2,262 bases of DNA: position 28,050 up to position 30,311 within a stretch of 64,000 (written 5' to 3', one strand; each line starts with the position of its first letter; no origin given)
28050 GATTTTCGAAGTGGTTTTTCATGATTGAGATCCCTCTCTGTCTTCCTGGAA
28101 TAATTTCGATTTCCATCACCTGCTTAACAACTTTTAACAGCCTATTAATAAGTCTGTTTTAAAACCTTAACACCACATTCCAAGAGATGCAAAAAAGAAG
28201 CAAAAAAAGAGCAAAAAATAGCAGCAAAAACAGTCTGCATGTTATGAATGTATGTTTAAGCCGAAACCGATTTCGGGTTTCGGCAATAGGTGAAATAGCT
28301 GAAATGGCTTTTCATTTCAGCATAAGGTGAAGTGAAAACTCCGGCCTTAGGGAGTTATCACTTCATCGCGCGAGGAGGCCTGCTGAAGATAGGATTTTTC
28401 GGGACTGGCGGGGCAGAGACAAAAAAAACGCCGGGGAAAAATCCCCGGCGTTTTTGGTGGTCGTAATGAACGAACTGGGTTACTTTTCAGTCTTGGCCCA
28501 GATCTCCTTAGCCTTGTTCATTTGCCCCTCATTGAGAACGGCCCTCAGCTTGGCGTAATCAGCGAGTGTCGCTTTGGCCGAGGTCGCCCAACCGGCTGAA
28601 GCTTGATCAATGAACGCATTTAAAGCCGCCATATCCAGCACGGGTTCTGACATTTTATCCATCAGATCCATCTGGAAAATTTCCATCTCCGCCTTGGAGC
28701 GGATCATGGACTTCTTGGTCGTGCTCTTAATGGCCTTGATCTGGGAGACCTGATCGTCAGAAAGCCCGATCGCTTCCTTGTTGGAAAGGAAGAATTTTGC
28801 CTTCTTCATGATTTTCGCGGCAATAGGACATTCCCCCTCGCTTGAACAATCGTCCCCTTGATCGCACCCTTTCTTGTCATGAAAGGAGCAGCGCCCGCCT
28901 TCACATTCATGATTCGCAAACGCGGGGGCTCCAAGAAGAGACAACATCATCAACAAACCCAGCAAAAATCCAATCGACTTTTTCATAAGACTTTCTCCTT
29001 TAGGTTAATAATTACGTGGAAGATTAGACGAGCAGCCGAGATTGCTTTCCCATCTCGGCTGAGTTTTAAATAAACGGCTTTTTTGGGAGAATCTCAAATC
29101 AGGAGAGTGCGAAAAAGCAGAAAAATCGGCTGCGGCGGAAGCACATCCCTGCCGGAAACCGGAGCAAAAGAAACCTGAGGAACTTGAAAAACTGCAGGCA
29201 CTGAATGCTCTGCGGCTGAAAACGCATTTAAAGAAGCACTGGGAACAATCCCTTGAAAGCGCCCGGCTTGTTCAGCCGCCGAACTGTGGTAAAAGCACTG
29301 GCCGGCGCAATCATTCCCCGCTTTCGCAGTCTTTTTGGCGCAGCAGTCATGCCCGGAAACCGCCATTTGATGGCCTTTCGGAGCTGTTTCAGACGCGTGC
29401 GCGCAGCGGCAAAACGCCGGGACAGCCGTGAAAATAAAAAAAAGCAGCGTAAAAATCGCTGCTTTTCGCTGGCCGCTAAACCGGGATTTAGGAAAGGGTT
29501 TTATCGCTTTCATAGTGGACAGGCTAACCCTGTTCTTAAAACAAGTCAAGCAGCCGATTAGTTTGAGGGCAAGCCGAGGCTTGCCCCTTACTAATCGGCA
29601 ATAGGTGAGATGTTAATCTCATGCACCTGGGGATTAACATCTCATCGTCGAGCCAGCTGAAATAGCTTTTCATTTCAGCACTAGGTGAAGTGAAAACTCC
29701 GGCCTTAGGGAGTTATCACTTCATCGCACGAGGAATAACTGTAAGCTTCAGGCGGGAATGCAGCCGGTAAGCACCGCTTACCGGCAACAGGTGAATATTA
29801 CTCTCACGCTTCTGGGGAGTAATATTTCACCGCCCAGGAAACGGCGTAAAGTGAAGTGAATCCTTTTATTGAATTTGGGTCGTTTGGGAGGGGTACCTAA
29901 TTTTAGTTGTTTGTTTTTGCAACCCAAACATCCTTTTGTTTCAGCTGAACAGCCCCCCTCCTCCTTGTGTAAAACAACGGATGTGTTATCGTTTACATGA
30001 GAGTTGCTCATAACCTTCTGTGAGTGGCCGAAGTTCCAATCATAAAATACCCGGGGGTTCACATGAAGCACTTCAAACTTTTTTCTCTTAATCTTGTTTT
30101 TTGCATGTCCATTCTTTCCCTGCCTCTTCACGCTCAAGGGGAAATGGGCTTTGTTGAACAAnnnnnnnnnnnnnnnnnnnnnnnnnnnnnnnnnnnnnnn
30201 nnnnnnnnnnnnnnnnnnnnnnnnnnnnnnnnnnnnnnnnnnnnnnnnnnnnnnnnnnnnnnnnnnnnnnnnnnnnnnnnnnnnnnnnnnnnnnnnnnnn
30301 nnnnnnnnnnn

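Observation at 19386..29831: Family of bipartite hairpin elements with covarying stems and conserved loops in the 5' regions of minus-strand genes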

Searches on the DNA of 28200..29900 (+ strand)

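Call 14: search_rna_families(source=window, start=28200, end=29900, threshold=evalue, max_evalue=10)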
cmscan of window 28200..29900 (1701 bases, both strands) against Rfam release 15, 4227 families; matches with E-value up to 10: 24.
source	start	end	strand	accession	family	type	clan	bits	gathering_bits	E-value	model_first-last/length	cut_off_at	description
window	29405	29495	-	RF01770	rimP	Cis-reg; leader;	-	26.6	47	0.11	1-102/102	no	Gammaprotebacteria rimP leader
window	29601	29731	-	RF01432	snoR143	Gene; snRNA; snoRNA; HACA-box;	-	24.1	50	0.1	1-169/169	no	small nucleolar RNA snoR143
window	29376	29466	+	RF02432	SpF25_sRNA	Gene; sRNA;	-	23.3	48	0.58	1-102/102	no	Streptococcus sRNA SpF25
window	28355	28458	+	RF00514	His_leader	Cis-reg; leader;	-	22.8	49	0.56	1-126/126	no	Histidine operon leader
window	28404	28462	+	RF03034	nrdJ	Gene; sRNA;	-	21.8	40.3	0.31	1-80/80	no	nrdJ RNA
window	29032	29184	-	RF02148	MESTIT1_1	Gene; lncRNA;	-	21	50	4.3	1-144/144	no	MEST intronic transcript 1, antisense RNA conserved region 1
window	29430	29540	-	RF02969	DUF3800-I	Gene; sRNA;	-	20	44.2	4.5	1-115/115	no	DUF3800-I RNA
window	28402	28459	+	RF02432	SpF25_sRNA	Gene; sRNA;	-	19.4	48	4.3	1-102/102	no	Streptococcus sRNA SpF25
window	28399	28504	-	RF01773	rpsL_pseudo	Cis-reg; leader;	-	18.7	70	0.57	1-128/128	no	Pseudomonas rpsL leader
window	28423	28482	-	RF02784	SorX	Gene; sRNA;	-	18.4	46.6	0.24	1-73/73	no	Singlet oxygen resistance RNA X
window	28337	28459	+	RF02346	ar35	Gene; sRNA;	-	18.1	45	1.2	1-144/144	no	Alphaproteobacterial sRNA ar35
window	28414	28479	-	RF00519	suhB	Gene; sRNA;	CL00108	17.6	41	1.3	1-77/77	no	Makes More Granules Regulator RNA (mmgR)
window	28723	28766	+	RF00202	snoR66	Gene; snRNA; snoRNA; CD-box;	-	17.5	43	2.5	1-76/76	no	Small nucleolar RNA R66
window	28427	28452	-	RF03760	mir-2041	Gene; miRNA;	-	17.5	70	5.2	1-68/68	no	mir-2041 microRNA precursor family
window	28424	28455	-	RF02346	ar35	Gene; sRNA;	-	17.4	45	1.7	107-140/144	no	Alphaproteobacterial sRNA ar35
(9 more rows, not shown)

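Call 52: search_dna_similar(query=window:29553-29838:+, collection=plasmids, mode=distant, max_evalue=0.01)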
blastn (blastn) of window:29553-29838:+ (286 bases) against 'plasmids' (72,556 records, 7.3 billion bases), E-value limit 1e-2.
No match.

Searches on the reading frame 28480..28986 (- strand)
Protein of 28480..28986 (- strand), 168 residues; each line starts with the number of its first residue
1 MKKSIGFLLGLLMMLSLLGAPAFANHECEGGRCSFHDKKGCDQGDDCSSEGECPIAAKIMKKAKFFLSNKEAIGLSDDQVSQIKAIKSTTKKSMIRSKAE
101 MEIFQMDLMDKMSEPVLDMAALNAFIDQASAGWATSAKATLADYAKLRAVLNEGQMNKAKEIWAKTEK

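Call 10: search_protein_families(library=pfam, proteins=[window:28480-28986:-], max_evalue=0.01)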
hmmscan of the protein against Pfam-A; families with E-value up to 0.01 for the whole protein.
window:28480-28986:- (168 aa): 0 families

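Call 11: find_encoding_contigs(protein=window:28480-28986:-, flank=10000, max_places=10)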
Protein window:28480-28986:- (168 aa): 1 contig read that carries it; 1 place shown.
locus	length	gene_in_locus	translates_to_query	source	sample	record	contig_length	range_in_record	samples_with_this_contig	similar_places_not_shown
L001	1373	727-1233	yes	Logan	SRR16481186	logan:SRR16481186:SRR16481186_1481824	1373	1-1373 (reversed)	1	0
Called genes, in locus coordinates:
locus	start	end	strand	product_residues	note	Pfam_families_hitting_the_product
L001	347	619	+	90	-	-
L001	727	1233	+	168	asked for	-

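Call 76: find_homologous_proteins(query=window:28480-28986:-, max_evalue=1e-10)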
Query window:28480-28986:- (168 aa): 12 proteins with E <= 1e-10 among 51 candidates.
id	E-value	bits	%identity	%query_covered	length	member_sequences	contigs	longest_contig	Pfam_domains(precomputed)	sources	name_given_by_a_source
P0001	1.2e-89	316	87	100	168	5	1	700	-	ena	-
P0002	1.1e-81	290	83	100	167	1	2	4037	-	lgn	-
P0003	1.4e-77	277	79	89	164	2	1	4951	-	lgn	-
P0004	1.1e-75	271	75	100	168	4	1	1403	-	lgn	-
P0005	3.8e-75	269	76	100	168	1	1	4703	-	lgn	-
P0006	6.0e-65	236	67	100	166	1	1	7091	-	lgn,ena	-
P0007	2.0e-55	205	94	65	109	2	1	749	-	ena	-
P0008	3.9e-38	149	50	100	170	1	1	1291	-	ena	-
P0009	1.5e-35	140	46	100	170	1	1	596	-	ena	-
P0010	4.9e-35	139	78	52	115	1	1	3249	-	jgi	jgi:hypothetical protein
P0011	1.5e-33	134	45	100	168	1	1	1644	-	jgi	jgi:hypothetical protein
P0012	4.5e-31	126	45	98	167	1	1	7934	-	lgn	-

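Call 77: find_encoding_contigs(protein=P0002, flank=10000, max_places=3)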
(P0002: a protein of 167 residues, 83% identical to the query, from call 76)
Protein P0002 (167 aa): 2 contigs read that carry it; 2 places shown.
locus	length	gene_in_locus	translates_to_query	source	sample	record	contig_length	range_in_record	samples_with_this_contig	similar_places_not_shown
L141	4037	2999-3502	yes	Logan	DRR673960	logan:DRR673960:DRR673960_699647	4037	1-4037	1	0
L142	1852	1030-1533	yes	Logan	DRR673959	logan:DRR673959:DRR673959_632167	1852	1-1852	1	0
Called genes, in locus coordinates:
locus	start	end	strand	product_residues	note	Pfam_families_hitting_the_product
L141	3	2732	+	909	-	?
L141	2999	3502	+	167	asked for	-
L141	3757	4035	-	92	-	?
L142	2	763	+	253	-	?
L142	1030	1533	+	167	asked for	-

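Call 78: find_encoding_contigs(protein=P0003, flank=10000, max_places=3)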
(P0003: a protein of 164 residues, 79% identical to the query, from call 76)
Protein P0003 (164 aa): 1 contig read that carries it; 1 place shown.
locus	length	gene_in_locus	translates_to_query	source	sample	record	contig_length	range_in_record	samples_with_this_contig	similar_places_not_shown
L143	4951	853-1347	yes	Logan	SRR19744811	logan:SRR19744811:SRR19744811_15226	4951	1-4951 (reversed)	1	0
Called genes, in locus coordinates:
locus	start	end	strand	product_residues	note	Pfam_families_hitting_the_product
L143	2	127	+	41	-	?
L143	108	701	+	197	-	-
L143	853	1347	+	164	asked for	-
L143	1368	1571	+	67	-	-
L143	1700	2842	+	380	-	PF13433:Peripla_BP_5, PF13458:Peripla_BP_6, PF01094:ANF_receptor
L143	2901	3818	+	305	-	PF02653:BPD_transp_2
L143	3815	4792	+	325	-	PF02653:BPD_transp_2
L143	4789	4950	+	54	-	?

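Call 79: find_encoding_contigs(protein=P0005, flank=10000, max_places=3)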
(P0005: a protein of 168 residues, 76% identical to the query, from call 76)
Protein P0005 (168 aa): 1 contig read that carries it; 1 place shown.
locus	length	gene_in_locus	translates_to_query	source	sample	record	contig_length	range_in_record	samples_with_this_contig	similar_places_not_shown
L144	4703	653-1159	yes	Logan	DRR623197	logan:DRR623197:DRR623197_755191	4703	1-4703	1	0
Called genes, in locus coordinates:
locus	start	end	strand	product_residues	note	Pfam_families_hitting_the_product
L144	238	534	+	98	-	-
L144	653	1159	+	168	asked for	-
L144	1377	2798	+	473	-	-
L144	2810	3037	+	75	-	-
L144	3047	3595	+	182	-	-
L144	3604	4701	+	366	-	?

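Call 80: find_encoding_contigs(protein=P0006, flank=10000, max_places=3)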
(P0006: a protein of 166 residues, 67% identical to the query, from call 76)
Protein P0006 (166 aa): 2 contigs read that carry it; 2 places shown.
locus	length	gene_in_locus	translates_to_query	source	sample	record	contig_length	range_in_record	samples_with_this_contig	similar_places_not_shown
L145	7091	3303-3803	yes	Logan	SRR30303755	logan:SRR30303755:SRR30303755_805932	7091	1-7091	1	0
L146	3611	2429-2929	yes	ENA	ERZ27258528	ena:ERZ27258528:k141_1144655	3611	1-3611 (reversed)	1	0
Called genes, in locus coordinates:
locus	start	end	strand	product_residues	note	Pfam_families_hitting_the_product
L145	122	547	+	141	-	-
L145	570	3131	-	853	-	-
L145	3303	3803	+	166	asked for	-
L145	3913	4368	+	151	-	PF02639:DUF188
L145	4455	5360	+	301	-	PF00487:FA_desaturase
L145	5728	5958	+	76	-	PF09905:VF530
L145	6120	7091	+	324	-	?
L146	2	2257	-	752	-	?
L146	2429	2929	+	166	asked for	-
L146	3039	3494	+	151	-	PF02639:DUF188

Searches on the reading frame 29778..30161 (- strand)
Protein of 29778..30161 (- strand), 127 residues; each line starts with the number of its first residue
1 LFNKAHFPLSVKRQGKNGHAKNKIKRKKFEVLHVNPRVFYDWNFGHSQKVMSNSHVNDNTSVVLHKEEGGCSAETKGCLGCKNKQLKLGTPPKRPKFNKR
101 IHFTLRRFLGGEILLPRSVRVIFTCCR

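Call 10: search_protein_families(library=pfam, proteins=[window:29778-30161:-], max_evalue=0.01)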
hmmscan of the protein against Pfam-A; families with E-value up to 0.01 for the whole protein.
window:29778-30161:- (127 aa): 0 families

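Call 73: search_protein_families(library=pfam, proteins=[window:29778-30161:-], max_evalue=0.01)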
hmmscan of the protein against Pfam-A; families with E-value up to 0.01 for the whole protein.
window:29778-30161:- (127 aa): 0 families
